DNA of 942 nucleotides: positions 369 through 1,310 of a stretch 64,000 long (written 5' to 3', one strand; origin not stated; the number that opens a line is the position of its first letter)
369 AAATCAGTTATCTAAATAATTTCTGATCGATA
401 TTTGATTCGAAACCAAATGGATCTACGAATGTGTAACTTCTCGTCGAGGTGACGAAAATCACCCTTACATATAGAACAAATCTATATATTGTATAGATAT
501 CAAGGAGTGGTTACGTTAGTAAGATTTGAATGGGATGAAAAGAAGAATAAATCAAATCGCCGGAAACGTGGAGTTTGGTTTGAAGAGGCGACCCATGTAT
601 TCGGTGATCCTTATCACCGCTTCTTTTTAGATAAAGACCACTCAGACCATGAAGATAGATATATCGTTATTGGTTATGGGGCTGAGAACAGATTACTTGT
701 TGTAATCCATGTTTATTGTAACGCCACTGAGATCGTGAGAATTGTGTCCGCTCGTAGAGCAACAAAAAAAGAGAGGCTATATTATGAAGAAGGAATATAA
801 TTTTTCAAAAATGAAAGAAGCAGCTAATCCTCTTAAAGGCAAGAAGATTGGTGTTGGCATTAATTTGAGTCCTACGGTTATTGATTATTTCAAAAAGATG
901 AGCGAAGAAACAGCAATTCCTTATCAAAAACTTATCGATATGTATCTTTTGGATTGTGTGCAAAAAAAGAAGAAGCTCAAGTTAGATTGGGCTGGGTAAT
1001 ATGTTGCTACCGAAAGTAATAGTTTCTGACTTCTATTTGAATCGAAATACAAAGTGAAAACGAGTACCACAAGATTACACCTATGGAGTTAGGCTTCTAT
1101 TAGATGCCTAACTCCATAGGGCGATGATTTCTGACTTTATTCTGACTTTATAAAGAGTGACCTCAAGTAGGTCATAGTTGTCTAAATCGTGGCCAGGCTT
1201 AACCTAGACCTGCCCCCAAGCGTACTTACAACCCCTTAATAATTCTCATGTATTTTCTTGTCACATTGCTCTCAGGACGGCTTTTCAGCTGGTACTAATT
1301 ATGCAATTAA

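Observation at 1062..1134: ~75-bp palindromic repeat found immediately 3' of both toxin-antitoxin operons in the window (copy 1)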

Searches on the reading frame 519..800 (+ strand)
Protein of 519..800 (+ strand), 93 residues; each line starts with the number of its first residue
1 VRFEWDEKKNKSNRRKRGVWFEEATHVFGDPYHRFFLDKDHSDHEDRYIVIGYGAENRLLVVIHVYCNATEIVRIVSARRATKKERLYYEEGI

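Call 22: search_protein_families(library=pfam, proteins=[window:519-800:+], max_evalue=0.01)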
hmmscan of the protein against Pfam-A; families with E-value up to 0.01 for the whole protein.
window:519-800:+ (93 aa): 1 family
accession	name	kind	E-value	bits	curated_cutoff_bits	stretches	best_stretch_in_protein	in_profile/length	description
PF04365.19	BrnT_toxin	-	9e-25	87.2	34.5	1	5-85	1-77/77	Ribonuclease toxin, BrnT, of type II toxin-antitoxin system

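Call 60: find_homologous_proteins(query=window:519-800:+, max_evalue=0.00001)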
Query window:519-800:+ (93 aa): 21 proteins with E <= 0.00001 among 22 candidates.
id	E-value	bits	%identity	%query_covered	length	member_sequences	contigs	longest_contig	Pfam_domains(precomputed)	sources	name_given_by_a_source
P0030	3.4e-57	209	100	100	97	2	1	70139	PF04365.20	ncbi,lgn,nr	ncbi:MAG: BrnT family toxin [Oligoflexia bacterium]|nr:BrnT family toxin [Oligoflexia bacterium]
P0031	5.0e-39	150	71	100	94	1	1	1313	PF04365.20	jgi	jgi:uncharacterized DUF497 family protein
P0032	5.8e-37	144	67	100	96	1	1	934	PF04365.20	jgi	jgi:uncharacterized protein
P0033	2.2e-36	142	65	100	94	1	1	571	PF04365.20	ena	-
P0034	1.0e-35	140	68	100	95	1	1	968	PF04365.20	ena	-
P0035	1.9e-32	129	58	100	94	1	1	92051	PF04365.20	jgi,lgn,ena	-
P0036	2.1e-29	119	55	100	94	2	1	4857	PF04365.20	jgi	jgi:uncharacterized DUF497 family protein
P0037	3.0e-27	113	57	100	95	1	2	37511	PF04365.20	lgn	-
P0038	9.9e-26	108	57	100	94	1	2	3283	PF04365.20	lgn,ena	-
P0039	3.1e-25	106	57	98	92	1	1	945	PF04365.20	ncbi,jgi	jgi:uncharacterized DUF497 family protein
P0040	1.3e-20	91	51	100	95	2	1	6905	PF04365.20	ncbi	-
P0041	4.8e-19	86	52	99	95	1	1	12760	PF04365.20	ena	-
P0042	4.9e-19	86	53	100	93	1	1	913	PF04365.20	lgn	-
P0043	1.9e-18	84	55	91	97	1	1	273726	PF04365.20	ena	-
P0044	1.0e-16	79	48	96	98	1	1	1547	PF04365.20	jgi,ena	-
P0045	1.2e-15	75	51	97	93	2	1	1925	PF04365.20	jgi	jgi:hypothetical protein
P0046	1.5e-14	72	48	98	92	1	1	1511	PF04365.20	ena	-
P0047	1.6e-14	72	48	98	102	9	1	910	PF04365.20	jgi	jgi:uncharacterized DUF497 family protein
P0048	2.2e-13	68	49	94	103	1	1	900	PF04365.20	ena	-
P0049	3.1e-13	68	46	98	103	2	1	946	PF04365.20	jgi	jgi:uncharacterized DUF497 family protein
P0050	7.8e-13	66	47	91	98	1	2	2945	PF04365.20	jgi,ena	-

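Call 61: find_encoding_contigs(protein=P0031, flank=10000, max_places=5)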
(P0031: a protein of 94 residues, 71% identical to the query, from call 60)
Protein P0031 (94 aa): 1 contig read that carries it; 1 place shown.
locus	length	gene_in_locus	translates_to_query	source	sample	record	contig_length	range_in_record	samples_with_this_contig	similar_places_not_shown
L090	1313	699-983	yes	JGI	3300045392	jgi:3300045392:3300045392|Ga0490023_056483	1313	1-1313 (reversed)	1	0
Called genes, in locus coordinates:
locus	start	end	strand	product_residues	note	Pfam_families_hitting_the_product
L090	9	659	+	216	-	PF01844:HNH (weak)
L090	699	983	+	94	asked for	PF04365:BrnT_toxin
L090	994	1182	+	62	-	-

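Call 62: find_encoding_contigs(protein=P0035, flank=10000, max_places=5)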
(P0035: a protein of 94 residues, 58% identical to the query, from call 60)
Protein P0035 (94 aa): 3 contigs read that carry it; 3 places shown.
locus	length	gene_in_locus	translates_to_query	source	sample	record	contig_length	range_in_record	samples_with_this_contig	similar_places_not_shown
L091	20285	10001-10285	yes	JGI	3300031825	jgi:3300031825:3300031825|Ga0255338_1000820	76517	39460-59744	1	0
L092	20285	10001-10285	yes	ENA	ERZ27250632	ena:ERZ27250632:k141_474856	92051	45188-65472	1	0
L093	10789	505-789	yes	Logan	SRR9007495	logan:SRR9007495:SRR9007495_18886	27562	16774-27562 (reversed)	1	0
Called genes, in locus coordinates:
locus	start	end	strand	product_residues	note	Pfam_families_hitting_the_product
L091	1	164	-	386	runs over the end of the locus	PF00691:OmpA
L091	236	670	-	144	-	PF06127:Mpo1-like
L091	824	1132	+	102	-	-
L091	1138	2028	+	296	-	PF01728:FtsJ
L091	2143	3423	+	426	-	-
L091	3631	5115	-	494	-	PF07719:TPR_2 (faint), PF13424:TPR_12 (weak)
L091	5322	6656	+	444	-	PF03537:Glyco_hydro_114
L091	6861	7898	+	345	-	PF03537:Glyco_hydro_114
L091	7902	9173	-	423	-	PF25390:WD40_RLD, PF00415:RCC1, PF00415:RCC1, PF25390:WD40_RLD, PF00415:RCC1, PF13540:RCC1_2, PF00415:RCC1, PF00415:RCC1, +3 more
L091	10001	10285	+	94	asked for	PF04365:BrnT_toxin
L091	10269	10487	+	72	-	-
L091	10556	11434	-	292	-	PF00246:Peptidase_M14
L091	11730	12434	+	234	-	-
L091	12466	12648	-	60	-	-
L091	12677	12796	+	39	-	-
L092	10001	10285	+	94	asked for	PF04365:BrnT_toxin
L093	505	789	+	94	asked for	PF04365:BrnT_toxin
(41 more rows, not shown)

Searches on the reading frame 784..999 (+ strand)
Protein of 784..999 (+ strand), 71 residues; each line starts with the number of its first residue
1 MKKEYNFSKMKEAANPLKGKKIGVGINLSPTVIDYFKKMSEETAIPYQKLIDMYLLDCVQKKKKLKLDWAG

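Call 10: find_encoding_contigs(protein=window:784-996:+, flank=10000, max_places=10)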
Protein seq(71 aa) (71 aa): 1 contig read that carries it; 1 place shown.
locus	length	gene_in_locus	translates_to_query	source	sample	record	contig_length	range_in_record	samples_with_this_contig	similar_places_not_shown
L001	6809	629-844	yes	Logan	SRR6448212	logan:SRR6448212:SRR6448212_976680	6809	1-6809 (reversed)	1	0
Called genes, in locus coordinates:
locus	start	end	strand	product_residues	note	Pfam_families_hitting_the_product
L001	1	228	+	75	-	?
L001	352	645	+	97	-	PF04365:BrnT_toxin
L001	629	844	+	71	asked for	-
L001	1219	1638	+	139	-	-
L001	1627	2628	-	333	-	-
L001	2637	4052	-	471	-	PF03062:MBOAT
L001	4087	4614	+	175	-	PF00334:NDK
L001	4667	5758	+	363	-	PF05958:tRNA_U5-meth_tr, PF05175:MTS (weak), PF13649:Methyltransf_25 (weak), PF13847:Methyltransf_31, PF05958:tRNA_U5-meth_tr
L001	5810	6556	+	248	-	PF13414:TPR_11, PF13432:TPR_16, PF25063:ARM_TT21_C (weak), PF00515:TPR_1 (weak), PF07719:TPR_2 (weak), PF14559:TPR_19, PF14559:TPR_19, PF13174:TPR_6, +20 more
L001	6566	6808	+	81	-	?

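Call 22: search_protein_families(library=pfam, proteins=[window:784-999:+], max_evalue=0.01)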
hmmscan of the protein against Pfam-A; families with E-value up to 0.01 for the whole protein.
window:784-999:+ (71 aa): 1 family
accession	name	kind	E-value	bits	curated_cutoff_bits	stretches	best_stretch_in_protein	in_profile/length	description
PF12441.14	CopG_antitoxin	-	0.001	20.2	28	1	4-55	23-76/79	CopG antitoxin of type II toxin-antitoxin system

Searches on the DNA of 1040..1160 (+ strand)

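Call 33: build_rna_model(alignment_id=A3)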
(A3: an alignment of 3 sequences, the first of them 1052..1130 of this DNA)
Model R1 built from alignment A3 (3 sequences, 97 columns); structure: RNAalifold consensus.
model positions 79; base pairs 18; branch points 0; effective number of sequences 1.45; information 0.717 bits per position. Calibrated on 0.2 Mb of random sequence (short: E-values are rough).
structure used (alignment columns):
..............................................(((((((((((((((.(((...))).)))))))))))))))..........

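Call 34: search_with_rna_model(model_id=R1, sources=[window, L001, L002, L003, L004, L005, L006, L007, L008, L009, L011, L015, L016, L017, L069], max_evalue=10, show_alignments=6)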
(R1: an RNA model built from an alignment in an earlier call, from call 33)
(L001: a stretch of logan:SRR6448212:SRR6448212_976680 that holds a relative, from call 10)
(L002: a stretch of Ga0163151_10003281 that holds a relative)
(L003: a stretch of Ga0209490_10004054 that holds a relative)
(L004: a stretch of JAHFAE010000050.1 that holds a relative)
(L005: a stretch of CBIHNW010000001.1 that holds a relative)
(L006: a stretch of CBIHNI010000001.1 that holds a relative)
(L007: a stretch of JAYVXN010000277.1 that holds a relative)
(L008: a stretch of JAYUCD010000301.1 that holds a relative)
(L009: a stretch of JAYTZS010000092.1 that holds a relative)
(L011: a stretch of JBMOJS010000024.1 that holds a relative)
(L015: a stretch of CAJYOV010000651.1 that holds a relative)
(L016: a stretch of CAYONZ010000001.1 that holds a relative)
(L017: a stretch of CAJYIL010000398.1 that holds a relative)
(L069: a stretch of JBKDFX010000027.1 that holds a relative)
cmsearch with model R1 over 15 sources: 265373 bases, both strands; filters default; matches with E-value up to 10: 10.
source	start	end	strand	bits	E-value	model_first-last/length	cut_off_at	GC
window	1052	1130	+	104.3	6.7e-22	1-79/79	no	0.41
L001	897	975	+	104.3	6.7e-22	1-79/79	no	0.41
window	52124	52202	+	100.9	4.1e-21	1-79/79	no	0.41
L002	7298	7389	-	85.9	1.6e-17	1-79/79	no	0.38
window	1070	1143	-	51.4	2.8e-09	1-79/79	no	0.39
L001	915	988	-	51.4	2.8e-09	1-79/79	no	0.39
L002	7308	7348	+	47.9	2e-08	29-69/79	no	0.44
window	52153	52191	-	47.2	2.9e-08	30-68/79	no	0.44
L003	2446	2485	-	23.7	0.012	29-69/79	no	0.45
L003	2446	2485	+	20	0.089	29-69/79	no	0.45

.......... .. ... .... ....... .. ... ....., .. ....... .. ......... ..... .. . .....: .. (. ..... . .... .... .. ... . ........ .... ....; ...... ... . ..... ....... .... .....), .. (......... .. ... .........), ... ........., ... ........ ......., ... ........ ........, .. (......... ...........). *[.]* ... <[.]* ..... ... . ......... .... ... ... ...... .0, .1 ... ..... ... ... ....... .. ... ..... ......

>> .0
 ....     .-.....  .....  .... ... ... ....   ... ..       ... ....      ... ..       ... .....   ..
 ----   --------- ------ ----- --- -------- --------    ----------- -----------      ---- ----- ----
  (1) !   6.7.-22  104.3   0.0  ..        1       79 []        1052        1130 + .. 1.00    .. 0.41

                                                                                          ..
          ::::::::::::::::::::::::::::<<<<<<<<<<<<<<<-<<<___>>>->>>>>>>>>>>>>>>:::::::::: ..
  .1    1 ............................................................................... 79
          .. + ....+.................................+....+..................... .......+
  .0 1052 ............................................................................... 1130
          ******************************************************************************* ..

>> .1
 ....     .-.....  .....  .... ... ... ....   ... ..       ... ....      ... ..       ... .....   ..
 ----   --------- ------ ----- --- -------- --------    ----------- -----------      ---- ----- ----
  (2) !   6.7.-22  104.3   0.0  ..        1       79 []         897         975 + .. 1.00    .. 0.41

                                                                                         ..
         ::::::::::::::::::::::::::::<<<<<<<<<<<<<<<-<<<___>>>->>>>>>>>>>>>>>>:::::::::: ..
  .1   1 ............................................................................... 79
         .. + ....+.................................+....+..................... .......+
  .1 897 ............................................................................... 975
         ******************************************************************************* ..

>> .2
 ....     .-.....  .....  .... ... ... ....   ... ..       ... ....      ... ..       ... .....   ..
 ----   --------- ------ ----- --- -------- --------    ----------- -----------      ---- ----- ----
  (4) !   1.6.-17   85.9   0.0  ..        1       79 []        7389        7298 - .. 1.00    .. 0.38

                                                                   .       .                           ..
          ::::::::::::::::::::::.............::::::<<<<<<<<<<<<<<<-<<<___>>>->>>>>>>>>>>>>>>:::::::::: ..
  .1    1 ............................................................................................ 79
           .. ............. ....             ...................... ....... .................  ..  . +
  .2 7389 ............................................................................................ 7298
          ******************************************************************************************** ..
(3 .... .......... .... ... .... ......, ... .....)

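Call 43: search_dna_similar(query=window:1040-1160:+, collection=plasmids, mode=distant, max_evalue=1)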
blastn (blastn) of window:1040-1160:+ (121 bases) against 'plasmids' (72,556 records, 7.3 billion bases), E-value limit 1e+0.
No match.

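Call 44: search_dna_similar(query=window:1040-1160:+, collection=phages, mode=distant, max_evalue=1)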
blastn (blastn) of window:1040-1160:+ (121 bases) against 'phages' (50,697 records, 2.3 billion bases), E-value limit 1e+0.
No match.

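Call 52: search_with_rna_model(model_id=R1, sources=[L087, L084, L085, L086], max_evalue=10, filters=off)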
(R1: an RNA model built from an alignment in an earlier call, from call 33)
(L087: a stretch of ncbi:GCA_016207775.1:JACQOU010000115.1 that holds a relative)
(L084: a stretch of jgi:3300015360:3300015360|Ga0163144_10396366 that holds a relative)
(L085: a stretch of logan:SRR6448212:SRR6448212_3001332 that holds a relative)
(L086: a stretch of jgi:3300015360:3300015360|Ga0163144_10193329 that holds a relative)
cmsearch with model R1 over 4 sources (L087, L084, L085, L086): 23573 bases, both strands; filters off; matches with E-value up to 10: 5.
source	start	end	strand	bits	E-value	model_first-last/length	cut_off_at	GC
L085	1569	1647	+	100.9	3.7e-22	1-79/79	no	0.41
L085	1598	1636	-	47.2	2.5e-09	30-68/79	no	0.44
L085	525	612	+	8.1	5.8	1-79/79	no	0.33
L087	3832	3871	-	7.5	8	1-79/79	no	0.38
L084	99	172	+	7.4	8.3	1-79/79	no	0.31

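Call 63: search_with_rna_model(model_id=R1, sources=[L088, L089, L090, L091, L093], max_evalue=10, filters=off)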
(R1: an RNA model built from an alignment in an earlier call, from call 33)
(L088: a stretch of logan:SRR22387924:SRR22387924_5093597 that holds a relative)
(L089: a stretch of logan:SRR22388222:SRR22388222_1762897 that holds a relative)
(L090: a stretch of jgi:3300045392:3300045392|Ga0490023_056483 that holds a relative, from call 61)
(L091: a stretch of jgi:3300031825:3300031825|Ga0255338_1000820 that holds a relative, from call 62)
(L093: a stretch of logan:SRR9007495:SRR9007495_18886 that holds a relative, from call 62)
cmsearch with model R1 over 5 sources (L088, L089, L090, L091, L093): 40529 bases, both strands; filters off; matches with E-value up to 10: 11.
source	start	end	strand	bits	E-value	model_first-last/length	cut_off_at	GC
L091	19169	19229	+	14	0.39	1-79/79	no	0.28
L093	9673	9733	+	14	0.39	1-79/79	no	0.28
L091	6654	6720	-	12.2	1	1-79/79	no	0.42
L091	6662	6688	+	10.3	2.9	36-62/79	no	0.56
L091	6746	6799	+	9.5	4.6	1-79/79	no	0.33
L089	915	978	-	9.2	5.2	1-79/79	no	0.39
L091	12398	12440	+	8.9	6.3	1-79/79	no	0.35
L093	2902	2944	+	8.9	6.3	1-79/79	no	0.35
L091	13196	13264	-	8.8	6.5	1-79/79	no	0.3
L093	3700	3768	-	8.8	6.5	1-79/79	no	0.3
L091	4112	4154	-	8.3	8.6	1-79/79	no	0.44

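Call 82: search_with_rna_model(model_id=R1, sources=[L094, L095, L096, L097], max_evalue=10, filters=off)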
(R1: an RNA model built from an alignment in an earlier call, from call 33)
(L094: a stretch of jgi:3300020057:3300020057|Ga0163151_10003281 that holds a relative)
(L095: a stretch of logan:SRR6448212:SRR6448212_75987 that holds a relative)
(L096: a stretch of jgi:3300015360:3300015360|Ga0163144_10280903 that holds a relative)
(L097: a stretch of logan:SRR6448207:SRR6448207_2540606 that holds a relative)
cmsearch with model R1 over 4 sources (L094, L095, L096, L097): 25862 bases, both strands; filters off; matches with E-value up to 10: 14.
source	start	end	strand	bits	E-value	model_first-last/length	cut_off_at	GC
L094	3093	3184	+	85.9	1.6e-18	1-79/79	no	0.38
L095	3091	3182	+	85.9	1.6e-18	1-79/79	no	0.38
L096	1306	1397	+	85.9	1.6e-18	1-79/79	no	0.38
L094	3134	3174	-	47.9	1.9e-09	29-69/79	no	0.44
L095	3132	3172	-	47.9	1.9e-09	29-69/79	no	0.44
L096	1347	1387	-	47.9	1.9e-09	29-69/79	no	0.44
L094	5172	5206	+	7.8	7.2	1-79/79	no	0.26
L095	5170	5204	+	7.8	7.2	1-79/79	no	0.26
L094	4878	4913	-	7.6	8.2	31-67/79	no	0.5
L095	4876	4911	-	7.6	8.2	31-67/79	no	0.5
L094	2380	2442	+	7.5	8.9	1-79/79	no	0.4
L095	2378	2440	+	7.5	8.9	1-79/79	no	0.4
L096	593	655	+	7.5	8.9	1-79/79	no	0.4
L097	593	655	+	7.5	8.9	1-79/79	no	0.4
